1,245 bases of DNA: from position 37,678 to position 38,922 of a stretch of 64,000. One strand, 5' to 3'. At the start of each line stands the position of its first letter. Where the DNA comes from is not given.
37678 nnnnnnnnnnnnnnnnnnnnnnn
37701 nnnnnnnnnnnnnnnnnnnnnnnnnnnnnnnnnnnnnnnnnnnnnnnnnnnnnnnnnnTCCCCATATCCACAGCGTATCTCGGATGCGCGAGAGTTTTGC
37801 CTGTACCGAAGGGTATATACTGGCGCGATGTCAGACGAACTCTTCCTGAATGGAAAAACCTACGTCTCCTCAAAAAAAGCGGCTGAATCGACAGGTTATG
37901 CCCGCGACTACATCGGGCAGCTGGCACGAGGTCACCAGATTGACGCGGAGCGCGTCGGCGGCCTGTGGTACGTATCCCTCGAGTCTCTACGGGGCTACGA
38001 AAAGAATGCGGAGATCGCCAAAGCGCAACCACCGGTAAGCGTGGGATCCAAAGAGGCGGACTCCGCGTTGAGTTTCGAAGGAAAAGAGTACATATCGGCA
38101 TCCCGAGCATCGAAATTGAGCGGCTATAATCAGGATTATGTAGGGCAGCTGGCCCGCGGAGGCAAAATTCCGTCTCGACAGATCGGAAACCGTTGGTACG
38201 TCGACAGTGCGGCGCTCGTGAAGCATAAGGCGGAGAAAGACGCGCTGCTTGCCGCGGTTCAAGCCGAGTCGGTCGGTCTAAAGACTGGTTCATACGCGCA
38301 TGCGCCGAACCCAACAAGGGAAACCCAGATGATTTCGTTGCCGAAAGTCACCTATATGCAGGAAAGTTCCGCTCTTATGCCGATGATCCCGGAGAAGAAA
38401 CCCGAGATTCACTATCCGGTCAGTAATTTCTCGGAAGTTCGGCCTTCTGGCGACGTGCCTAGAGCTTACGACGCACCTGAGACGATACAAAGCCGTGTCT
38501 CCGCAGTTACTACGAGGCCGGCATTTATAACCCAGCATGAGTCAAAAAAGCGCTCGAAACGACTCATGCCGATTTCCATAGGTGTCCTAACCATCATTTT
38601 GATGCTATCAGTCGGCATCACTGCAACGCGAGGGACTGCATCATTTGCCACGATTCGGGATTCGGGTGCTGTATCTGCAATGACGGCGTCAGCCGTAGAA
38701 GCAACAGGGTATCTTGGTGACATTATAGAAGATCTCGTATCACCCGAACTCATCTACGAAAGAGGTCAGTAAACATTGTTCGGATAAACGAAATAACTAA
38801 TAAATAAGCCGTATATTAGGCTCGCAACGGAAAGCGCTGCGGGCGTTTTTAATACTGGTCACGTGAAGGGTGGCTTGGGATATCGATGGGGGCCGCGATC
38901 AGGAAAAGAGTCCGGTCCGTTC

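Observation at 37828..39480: Shared N-terminal HTH_17-like motif in the giant protein and in the small membrane protein immediately upstream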

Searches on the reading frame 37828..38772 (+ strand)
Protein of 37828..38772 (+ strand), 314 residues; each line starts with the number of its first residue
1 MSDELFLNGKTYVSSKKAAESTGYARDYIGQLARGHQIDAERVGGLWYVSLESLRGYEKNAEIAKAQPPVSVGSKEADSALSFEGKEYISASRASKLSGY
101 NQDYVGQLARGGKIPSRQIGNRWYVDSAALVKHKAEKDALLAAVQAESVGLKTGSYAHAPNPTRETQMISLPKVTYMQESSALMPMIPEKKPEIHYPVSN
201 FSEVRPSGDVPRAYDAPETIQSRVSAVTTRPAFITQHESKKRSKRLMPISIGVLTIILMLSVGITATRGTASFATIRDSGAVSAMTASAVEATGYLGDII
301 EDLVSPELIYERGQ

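Call 6: search_protein_families(library=pfam, proteins=[window:37828-38772:+], max_evalue=10)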
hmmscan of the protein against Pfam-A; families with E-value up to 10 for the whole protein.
window:37828-38772:+ (314 aa): 1 family
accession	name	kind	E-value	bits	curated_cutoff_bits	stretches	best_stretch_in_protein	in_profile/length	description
PF12728.13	HTH_17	-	2.8e-07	31.1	27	2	94-136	7-49/51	Helix-turn-helix domain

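Call 7: search_protein_families(library=ncbifam, proteins=[window:37828-38772:+], max_evalue=10)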
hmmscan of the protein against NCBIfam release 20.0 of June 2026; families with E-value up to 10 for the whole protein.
window:37828-38772:+ (314 aa): 2 families
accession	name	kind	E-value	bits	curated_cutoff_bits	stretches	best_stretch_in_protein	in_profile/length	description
TIGR01764.1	excise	domain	0.00016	21.9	28.8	2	16-57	5-46/49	excisionase family DNA-binding protein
NF009089.0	PRK12425.1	equivalog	0.13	11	840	1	91-189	109-208/464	class II fumarate hydratase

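Call 11: find_homologous_proteins(query=window:37828-38772:+, max_evalue=0.001)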
Query window:37828-38772:+ (314 aa): 785 proteins with E <= 0.001 among 4773 candidates; the best 120 are listed.
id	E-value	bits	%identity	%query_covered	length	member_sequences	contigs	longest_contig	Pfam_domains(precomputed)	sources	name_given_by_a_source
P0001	1.6e-198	676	100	100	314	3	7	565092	PF12728.14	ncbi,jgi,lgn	jgi:hypothetical protein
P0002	1.9e-119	417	63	100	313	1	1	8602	PF12728.14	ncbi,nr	ncbi:MAG: helix-turn-helix domain-containing protein [Candidatus Pacebacteria bacterium]|nr:helix-tu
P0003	5.6e-119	415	64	100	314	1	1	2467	PF12728.14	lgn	-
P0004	5.2e-114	399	62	100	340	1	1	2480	PF12728.14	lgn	-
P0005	4.9e-113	396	61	100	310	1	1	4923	PF12728.14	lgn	-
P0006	1.5e-112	394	62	99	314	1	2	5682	PF12728.14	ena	-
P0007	6.7e-112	392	62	100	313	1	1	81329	PF12728.14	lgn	-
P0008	4.7e-109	383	62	99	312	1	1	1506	PF12728.14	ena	-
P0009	1.7e-108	381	60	99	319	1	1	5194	PF12728.14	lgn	-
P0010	4.5e-108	379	61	100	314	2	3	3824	PF12728.14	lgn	-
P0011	1.1e-106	375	60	100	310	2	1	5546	PF12728.14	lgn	-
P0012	4.4e-106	373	60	100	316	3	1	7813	PF12728.14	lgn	-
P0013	6.5e-106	372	61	100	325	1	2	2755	PF12728.14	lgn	-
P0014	4.6e-103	363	58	100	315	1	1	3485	PF12728.14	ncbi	-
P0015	8.9e-103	362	58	100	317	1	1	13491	PF12728.14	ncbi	-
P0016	1.1e-102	362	59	100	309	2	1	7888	PF12728.14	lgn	-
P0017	3.9e-100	353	58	100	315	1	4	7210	PF12728.14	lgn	-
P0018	8.2e-100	352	59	100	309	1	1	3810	PF12728.14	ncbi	-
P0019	1.3e-99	352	58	100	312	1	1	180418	PF12728.14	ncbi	-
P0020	1.8e-99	351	57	100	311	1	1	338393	PF12728.14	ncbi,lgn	-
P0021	2.2e-97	344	58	99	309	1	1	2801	PF12728.14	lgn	-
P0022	1.8e-96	341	58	99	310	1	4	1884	PF12728.14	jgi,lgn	jgi:hypothetical protein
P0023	4.8e-95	337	57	100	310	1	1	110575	PF12728.14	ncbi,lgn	-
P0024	1.7e-88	315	55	100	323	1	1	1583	PF12728.14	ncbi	-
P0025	1.4e-83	299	52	100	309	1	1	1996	PF12728.14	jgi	jgi:hypothetical protein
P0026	4.0e-81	291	52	99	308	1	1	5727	PF12728.14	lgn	-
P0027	3.8e-76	275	49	99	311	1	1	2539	PF12728.14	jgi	jgi:hypothetical protein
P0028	1.4e-72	263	47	99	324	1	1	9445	PF12728.14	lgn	-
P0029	5.6e-72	261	48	99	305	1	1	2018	PF12728.14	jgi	jgi:hypothetical protein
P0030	7.3e-72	261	47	99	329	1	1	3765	PF12728.14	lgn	-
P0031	3.1e-71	259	44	99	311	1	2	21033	PF12728.14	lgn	-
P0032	1.3e-70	257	45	99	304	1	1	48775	PF12728.14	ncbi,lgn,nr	ncbi:MAG: hypothetical protein JWM46_278 [Candidatus Kaiserbacteria bacterium]|nr:hypothetical prote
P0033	1.7e-70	256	56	76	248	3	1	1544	PF12728.14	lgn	-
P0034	2.1e-70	256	45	100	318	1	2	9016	PF12728.14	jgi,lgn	-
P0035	2.4e-70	256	46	100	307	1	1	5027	PF12728.14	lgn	-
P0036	5.7e-70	254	49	99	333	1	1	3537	PF12728.14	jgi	jgi:hypothetical protein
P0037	8.3e-70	254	44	99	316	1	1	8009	PF12728.14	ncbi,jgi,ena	ncbi:MAG: hypothetical protein WC050_02290 [Candidatus Paceibacterota bacterium]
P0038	2.1e-69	253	45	100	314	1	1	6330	PF12728.14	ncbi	ncbi:MAG: hypothetical protein ACYCZ0_03345 [Minisyncoccota bacterium]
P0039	3.1e-69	252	48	99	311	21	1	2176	PF12728.14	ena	-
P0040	4.5e-69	251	44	99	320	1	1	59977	PF12728.14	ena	-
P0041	4.6e-69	251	45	100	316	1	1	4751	PF12728.14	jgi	jgi:hypothetical protein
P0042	7.0e-69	251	44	99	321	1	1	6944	PF12728.14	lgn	-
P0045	3.1e-68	249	44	100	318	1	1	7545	PF12728.14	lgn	-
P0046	3.8e-68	248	44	99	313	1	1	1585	PF12728.14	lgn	-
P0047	4.7e-68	248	43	99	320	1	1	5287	PF12728.14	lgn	-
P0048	5.0e-68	248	45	100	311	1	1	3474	PF12728.14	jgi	jgi:hypothetical protein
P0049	7.6e-68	247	46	99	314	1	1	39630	PF12728.14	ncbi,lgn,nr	ncbi:hypothetical protein HY970_00010 [Candidatus Kaiserbacteria bacterium]|nr:hypothetical protein 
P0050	1.1e-67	247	46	99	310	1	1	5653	PF12728.14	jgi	jgi:hypothetical protein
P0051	1.6e-67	246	44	100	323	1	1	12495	PF12728.14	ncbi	-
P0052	1.7e-67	246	43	99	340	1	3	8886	PF12728.14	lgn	-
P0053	6.6e-67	244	44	100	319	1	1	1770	PF12728.14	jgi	jgi:hypothetical protein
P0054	6.8e-67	244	44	100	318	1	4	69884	PF12728.14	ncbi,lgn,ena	-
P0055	7.6e-67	244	45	99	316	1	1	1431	PF12728.14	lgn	-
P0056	8.0e-67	244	46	99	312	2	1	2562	PF12728.14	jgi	-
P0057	9.6e-67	244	42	99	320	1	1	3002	PF12728.14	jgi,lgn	jgi:hypothetical protein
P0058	1.3e-66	243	46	100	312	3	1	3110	PF12728.14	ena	-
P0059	1.3e-66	243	56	63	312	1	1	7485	PF12728.14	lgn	-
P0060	1.3e-66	243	45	100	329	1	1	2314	PF12728.14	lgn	-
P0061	1.7e-66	243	43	100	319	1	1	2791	PF12728.14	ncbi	-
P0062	1.9e-66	243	43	100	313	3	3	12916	PF12728.14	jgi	jgi:hypothetical protein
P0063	2.0e-66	243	46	100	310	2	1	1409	PF12728.14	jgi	jgi:hypothetical protein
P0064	2.2e-66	243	46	99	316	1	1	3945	PF12728.14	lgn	-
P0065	3.0e-66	242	46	100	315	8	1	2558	PF12728.14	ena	-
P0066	3.2e-66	242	44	100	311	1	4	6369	PF12728.14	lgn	-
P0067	3.8e-66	242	44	99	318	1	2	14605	PF12728.14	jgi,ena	jgi:hypothetical protein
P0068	5.6e-66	241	45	99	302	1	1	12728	PF12728.14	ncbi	-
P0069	6.3e-66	241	42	100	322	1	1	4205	PF12728.14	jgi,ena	-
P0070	8.2e-66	241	46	99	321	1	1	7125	PF12728.14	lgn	-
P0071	8.5e-66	241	45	100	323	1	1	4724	PF12728.14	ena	-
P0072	9.8e-66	241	42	99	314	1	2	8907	PF12728.14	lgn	-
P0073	1.0e-65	240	46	98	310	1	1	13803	PF12728.14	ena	-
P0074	1.1e-65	240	43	99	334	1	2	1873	PF12728.14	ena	-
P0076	1.2e-65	240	43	100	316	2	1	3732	PF12728.14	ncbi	-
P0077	1.4e-65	240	40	100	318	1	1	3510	PF12728.14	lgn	-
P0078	1.4e-65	240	43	99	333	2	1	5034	PF12728.14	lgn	-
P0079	1.6e-65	240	43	100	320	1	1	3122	PF12728.14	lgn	-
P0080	1.9e-65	240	43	99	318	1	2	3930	PF12728.14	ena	-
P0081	2.5e-65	239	43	99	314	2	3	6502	PF12728.14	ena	-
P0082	2.5e-65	239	42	99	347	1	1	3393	PF12728.14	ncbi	-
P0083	2.7e-65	239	44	99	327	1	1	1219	PF12728.14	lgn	-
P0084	3.1e-65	239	44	100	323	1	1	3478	PF12728.14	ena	-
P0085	3.3e-65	239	44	99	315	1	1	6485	PF12728.14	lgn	-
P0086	3.6e-65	239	45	100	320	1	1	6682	PF12728.14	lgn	-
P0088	3.8e-65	239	42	100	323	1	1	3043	PF12728.14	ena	-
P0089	4.3e-65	238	45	98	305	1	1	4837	PF12728.14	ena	-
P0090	5.3e-65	238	42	99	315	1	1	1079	PF12728.14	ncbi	-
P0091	6.0e-65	238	42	99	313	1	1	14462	PF12728.14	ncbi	-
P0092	7.0e-65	238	45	100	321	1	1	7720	PF12728.14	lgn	-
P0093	8.2e-65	238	42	99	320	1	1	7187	PF12728.14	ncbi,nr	ncbi:MAG: hypothetical protein P4L81_02565 [Candidatus Pacebacteria bacterium]|nr:hypothetical prote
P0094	9.1e-65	237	44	99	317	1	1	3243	PF12728.14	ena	-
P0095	1.0e-64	237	43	99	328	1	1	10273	PF12728.14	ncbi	-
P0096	1.6e-64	237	47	99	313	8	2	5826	PF12728.14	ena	-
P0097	1.6e-64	237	43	97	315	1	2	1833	PF12728.14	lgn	-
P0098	2.1e-64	236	47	100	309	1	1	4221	PF12728.14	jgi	jgi:hypothetical protein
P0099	2.1e-64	236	45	99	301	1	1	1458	PF12728.14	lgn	-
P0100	2.3e-64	236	43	100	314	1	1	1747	PF12728.14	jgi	jgi:hypothetical protein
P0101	2.5e-64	236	44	99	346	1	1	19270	PF12728.14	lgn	-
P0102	2.5e-64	236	43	99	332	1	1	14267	PF12728.14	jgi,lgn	jgi:hypothetical protein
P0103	2.5e-64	236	43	100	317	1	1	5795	PF12728.14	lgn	-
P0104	2.7e-64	236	43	99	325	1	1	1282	PF12728.14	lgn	-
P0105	2.9e-64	236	41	99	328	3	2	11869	PF12728.14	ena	-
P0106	4.9e-64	235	42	100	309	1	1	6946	PF12728.14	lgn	-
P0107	5.3e-64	235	45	100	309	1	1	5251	PF12728.14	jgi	jgi:hypothetical protein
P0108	5.5e-64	235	46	99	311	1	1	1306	PF12728.14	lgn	-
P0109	5.5e-64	235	45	99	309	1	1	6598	PF12728.14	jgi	-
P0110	6.1e-64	235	42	99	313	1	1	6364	PF12728.14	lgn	-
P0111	8.0e-64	234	44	100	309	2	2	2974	PF12728.14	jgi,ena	-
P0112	8.4e-64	234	42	99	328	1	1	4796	PF12728.14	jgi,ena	-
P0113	9.1e-64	234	42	99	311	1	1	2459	PF12728.14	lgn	-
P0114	9.4e-64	234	42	100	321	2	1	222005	PF12728.14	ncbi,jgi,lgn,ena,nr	ncbi:MAG TPA: helix-turn-helix domain-containing protein [Candidatus Paceibacterota bacterium]|nr:he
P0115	9.9e-64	234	42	100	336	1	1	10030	PF12728.14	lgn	-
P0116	1.0e-63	234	42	99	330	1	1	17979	PF12728.14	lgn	-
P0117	1.2e-63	234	44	100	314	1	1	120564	PF12728.14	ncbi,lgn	-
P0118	1.3e-63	234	45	98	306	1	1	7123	PF12728.14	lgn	-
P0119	1.7e-63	233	43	100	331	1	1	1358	PF12728.14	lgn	-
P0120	1.8e-63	233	44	99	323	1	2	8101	PF12728.14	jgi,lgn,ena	jgi:hypothetical protein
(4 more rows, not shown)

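Call 13: find_encoding_contigs(protein=P0020, flank=10000, max_places=2)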
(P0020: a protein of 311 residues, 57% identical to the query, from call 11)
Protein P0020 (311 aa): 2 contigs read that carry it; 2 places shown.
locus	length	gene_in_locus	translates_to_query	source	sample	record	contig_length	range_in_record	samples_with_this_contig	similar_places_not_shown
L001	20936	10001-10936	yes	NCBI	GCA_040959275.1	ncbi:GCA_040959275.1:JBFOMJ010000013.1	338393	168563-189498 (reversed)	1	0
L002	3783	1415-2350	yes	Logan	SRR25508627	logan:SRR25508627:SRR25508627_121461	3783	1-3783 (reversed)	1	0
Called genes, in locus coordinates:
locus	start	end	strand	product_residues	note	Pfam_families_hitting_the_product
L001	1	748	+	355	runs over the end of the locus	PF01408:GFO_IDH_MocA (weak)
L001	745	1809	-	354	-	PF13231:PMT_2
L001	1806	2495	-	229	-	PF08241:Methyltransf_11 (weak)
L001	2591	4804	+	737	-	PF04932:Wzy_C, PF13432:TPR_16 (faint), PF07719:TPR_2 (faint), PF12895:ANAPC3 (faint), PF13174:TPR_6 (faint), PF13424:TPR_12 (faint), PF00515:TPR_1 (faint), PF13428:TPR_14 (faint), +3 more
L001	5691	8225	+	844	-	PF07517:SecA_DEAD, PF01043:SecA_PP_bind, PF21090:P-loop_SecA, PF07516:SecA_SW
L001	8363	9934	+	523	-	PF02934:GatB_N, PF02637:GatB_Yqey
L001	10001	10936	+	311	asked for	PF12728:HTH_17 (faint)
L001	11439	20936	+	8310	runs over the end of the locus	-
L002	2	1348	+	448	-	?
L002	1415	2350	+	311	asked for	PF12728:HTH_17 (faint)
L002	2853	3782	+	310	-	?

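Call 14: find_encoding_contigs(protein=P0114, flank=10000, max_places=2)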
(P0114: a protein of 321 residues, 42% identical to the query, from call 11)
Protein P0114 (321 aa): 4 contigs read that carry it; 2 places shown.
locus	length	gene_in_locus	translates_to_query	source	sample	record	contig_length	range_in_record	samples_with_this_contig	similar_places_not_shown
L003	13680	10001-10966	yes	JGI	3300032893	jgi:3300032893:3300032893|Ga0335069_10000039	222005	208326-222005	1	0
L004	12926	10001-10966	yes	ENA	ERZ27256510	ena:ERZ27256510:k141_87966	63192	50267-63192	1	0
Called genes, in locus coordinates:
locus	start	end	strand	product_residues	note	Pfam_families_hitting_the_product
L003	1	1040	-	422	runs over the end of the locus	PF01943:Polysacc_synt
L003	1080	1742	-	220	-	PF13489:Methyltransf_23, PF01728:FtsJ, PF06325:PrmA (weak), PF08003:Methyltransf_9, PF08241:Methyltransf_11, PF08242:Methyltransf_12, PF13649:Methyltransf_25, PF13847:Methyltransf_31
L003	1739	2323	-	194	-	-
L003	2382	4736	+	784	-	PF04932:Wzy_C, PF13424:TPR_12 (faint), PF23914:TPR_CcmH_CycH (weak), PF21033:RMD1-3 (faint), PF00515:TPR_1 (faint), PF07719:TPR_2 (faint), PF13181:TPR_8 (faint), PF14559:TPR_19, +1 more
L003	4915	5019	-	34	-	-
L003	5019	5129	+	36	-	-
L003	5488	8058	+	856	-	PF07517:SecA_DEAD, PF01043:SecA_PP_bind, PF21090:P-loop_SecA, PF07516:SecA_SW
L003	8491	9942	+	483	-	PF02934:GatB_N, PF02637:GatB_Yqey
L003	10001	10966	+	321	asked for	PF12728:HTH_17 (faint)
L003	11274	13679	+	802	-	?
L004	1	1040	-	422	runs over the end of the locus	PF01943:Polysacc_synt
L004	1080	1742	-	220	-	PF13489:Methyltransf_23, PF01728:FtsJ, PF06325:PrmA (weak), PF08003:Methyltransf_9, PF08241:Methyltransf_11, PF08242:Methyltransf_12, PF13649:Methyltransf_25, PF13847:Methyltransf_31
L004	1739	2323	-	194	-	-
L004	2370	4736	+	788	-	PF04932:Wzy_C, PF13424:TPR_12 (faint), PF23914:TPR_CcmH_CycH (weak), PF21033:RMD1-3 (faint), PF00515:TPR_1 (faint), PF07719:TPR_2 (faint), PF13181:TPR_8 (faint), PF14559:TPR_19, +1 more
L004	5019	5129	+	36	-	-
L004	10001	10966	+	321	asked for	PF12728:HTH_17 (faint)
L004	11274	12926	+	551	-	PF12728:HTH_17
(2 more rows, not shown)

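Call 15: find_encoding_contigs(protein=P0032, flank=10000, max_places=2)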
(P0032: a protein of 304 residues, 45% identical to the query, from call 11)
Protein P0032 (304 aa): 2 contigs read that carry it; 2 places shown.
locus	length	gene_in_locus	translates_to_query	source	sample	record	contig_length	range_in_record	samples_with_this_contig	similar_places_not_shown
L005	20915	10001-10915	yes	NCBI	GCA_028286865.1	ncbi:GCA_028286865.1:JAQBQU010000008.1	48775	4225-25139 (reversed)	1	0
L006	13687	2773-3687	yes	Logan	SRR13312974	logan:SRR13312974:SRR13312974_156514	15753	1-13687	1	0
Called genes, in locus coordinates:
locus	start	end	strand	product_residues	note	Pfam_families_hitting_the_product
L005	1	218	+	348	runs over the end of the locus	PF00534:Glycos_transf_1, PF13692:Glyco_trans_1_4, PF13524:Glyco_trans_1_2 (weak)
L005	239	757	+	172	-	PF08241:Methyltransf_11 (weak)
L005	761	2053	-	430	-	PF01943:Polysacc_synt, PF13440:Polysacc_synt_3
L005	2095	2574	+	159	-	PF01467:CTP_transf_like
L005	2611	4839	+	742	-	PF04932:Wzy_C, PF23914:TPR_CcmH_CycH (faint), PF13424:TPR_12 (faint), PF13432:TPR_16 (faint), PF00515:TPR_1 (faint), PF07719:TPR_2 (faint), PF13181:TPR_8 (faint), PF13371:TPR_9 (faint), +3 more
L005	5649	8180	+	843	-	PF07517:SecA_DEAD, PF01043:SecA_PP_bind, PF21090:P-loop_SecA, PF07516:SecA_SW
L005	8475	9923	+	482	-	PF02934:GatB_N, PF02637:GatB_Yqey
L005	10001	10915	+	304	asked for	PF12728:HTH_17 (faint)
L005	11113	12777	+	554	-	-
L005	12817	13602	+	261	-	-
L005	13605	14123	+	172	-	-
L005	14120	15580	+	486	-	PF00006:ATP-synt_ab, PF00306:ATP-synt_ab_C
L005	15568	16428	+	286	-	PF00231:ATP-synt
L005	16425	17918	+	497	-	PF00006:ATP-synt_ab, PF22919:ATP-synt_VA_C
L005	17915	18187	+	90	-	PF02823:ATP-synt_DE_N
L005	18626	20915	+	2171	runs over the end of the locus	?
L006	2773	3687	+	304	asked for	PF12728:HTH_17 (faint)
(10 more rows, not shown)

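Call 27: find_related_loci(query=A1, collection=genome_contigs, flank=10000)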
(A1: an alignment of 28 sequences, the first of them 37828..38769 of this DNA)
Query A1 (314 aa) in genome_contigs; peptide patterns used: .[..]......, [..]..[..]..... (x = any residue, [..] = any of these).
158 stretches matched a pattern; 132 encode a relative of the query (tblastn E <= 1e-3); the best 80 are kept; 80 distinct loci.
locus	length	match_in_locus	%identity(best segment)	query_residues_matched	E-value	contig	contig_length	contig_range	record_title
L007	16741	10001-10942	94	1-314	0e+0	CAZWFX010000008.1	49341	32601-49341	MAG TPA_asm: uncultured Candidatus Saccharibacteria bacterium isolate SRP278252_co2_728 genome assembly, contig: NODE_11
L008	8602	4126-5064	63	1-314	4e-128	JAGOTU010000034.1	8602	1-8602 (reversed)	MAG: Candidatus Paceibacterota bacterium isolate Gw_Eff_bin_443 Gw_Eff_22923_length_8602_cov_6.453097, whole genome shot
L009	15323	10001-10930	60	1-314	1e-116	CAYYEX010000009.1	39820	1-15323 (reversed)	MAG TPA_asm: uncultured Candidatus Saccharibacteria bacterium isolate ERP113451_co1_280 genome assembly, contig: NODE_10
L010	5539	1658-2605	61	1-312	8e-115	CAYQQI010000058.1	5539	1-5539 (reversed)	MAG TPA_asm: uncultured Candidatus Saccharibacteria bacterium isolate binchicken_co264_107 genome assembly, contig: NODE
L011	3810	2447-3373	59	1-314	3e-110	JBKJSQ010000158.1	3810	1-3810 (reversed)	MAG: Candidatus Paceibacteria bacterium isolate ant_bin.587 k117_5398597, whole genome shotgun sequence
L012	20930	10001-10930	57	1-314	2e-103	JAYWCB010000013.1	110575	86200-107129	MAG: Candidatus Paceibacterota bacterium isolate GL94_DN_metabat_15 GL94_DN_metabat_15_12, whole genome shotgun sequence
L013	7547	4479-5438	48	5-314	4e-82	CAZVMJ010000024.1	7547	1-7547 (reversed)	MAG TPA_asm: uncultured Candidatus Saccharibacteria bacterium isolate SRP292972_co3_52 genome assembly, contig: NODE_366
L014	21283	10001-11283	45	1-312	2e-78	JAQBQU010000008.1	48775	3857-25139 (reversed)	MAG: Candidatus Kaiserbacteria bacterium isolate RYN_381 scaffold_1219896, whole genome shotgun sequence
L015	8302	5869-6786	48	1-312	1e-77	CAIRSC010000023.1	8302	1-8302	uncultured bacterium isolate Umea1_bin-3528 genome assembly, contig: bin-3528:023/113, whole genome shotgun sequence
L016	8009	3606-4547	44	1-312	9e-77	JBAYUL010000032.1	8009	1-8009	MAG: Candidatus Paceibacterota bacterium isolate SO_2016_LW3_34 scaffold13859_LW162_2016, whole genome shotgun sequence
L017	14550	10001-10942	46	1-312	2e-75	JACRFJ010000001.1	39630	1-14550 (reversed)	MAG: Candidatus Kaiserbacteria bacterium isolate NC_groundwater_1722_Pr3_B-0.1um_52_27 SR-2_scaffold_141_26102, whole ge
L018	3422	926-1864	47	1-312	4e-74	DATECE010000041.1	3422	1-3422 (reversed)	MAG TPA_asm: Candidatus Paceibacterota bacterium isolate SMAG_U8263 k141_376846, whole genome shotgun sequence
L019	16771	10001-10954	44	1-314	4e-74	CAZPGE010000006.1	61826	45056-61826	MAG TPA_asm: uncultured Candidatus Saccharibacteria bacterium isolate ERP113451_co1_69 genome assembly, contig: NODE_333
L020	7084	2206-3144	44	1-314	5e-73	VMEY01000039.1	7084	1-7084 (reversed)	MAG: Parcubacteria group bacterium Athens0416_74 Athens041674_scaffold_6594, whole genome shotgun sequence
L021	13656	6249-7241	43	1-312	2e-72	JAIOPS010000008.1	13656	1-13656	MAG: Candidatus Kaiserbacteria bacterium isolate LakeFargette_0920_ALND_MAG_55_14 LacPavin_0920_ALND_scaffold_195582, wh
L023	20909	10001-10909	44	1-312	5e-69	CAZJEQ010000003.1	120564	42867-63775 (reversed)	MAG TPA_asm: uncultured Candidatus Saccharibacteria bacterium isolate SRP292972_co3_22 genome assembly, contig: NODE_192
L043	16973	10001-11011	40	1-314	8e-64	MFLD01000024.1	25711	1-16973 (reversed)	MAG: Candidatus Kaiserbacteria bacterium RIFCSPHIGHO2_02_FULL_49_16 rifcsphigho2_02_scaffold_2687, whole genome shotgun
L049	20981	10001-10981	40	1-312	4e-62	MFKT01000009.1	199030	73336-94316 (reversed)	MAG: Candidatus Kaiserbacteria bacterium RIFCSPHIGHO2_01_FULL_53_29 rifcsphigho2_01_scaffold_163, whole genome shotgun s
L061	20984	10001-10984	39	1-314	1e-58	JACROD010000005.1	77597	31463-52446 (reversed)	MAG: Candidatus Kaiserbacteria bacterium isolate NC_groundwater_1952_Pr3_S-0.2um_53_6 scaffold_162308, whole genome shot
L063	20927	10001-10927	39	1-312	2e-62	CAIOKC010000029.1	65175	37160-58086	uncultured bacterium isolate LaPlata_bin-2928 genome assembly, contig: bin-2928:29/32, whole genome shotgun sequence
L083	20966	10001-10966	39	1-312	5e-58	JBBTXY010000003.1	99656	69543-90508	MAG: Patescibacteria group bacterium isolate H51-bin041_1 H51_bin041_1_000000000003, whole genome shotgun sequence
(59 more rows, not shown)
